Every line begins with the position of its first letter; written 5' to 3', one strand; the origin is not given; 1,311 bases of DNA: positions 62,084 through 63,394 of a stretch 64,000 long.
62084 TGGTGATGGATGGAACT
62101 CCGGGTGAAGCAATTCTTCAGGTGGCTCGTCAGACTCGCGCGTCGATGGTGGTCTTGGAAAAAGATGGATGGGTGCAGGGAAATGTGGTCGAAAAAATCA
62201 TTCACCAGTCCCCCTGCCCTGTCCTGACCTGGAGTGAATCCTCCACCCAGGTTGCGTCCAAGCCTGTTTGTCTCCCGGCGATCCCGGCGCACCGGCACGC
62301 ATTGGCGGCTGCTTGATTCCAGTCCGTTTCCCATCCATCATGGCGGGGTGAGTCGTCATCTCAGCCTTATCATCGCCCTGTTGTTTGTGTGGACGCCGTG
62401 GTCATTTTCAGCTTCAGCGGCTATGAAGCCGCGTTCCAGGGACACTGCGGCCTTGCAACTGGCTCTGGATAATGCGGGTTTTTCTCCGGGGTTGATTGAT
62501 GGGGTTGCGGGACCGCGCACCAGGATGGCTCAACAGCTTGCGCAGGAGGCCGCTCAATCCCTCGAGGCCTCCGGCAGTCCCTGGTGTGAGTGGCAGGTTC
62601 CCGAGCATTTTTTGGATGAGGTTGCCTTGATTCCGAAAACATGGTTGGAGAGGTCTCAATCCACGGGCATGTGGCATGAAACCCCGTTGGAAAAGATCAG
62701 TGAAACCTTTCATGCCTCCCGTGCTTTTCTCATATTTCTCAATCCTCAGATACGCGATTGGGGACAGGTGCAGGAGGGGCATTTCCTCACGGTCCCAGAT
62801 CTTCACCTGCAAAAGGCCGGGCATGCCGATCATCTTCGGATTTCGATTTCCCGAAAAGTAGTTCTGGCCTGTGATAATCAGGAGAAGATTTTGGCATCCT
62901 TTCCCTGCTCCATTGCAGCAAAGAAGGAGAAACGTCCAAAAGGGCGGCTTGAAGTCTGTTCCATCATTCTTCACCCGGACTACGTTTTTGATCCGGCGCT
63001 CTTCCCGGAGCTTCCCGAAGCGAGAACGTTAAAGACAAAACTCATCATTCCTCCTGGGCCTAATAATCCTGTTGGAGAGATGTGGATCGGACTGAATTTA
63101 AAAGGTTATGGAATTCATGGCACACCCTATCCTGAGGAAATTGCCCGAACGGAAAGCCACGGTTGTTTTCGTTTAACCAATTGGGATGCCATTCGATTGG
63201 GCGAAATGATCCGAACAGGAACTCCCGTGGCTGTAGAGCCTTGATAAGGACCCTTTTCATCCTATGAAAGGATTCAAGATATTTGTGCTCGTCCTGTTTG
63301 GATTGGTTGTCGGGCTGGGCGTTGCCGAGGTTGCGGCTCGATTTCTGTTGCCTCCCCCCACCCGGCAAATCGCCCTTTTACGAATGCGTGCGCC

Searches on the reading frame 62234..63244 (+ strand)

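Call 68: search_protein_families(library=pfam, proteins=[window:62234-63244:+], max_evalue=0.000001)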
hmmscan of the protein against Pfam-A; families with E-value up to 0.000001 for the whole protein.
window:62234-63244:+ (336 aa): 1 family
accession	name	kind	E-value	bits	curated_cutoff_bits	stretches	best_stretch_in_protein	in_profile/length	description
PF03734.19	YkuD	-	1.3e-15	58.7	23.4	1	200-334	3-146/146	L,D-transpeptidase catalytic domain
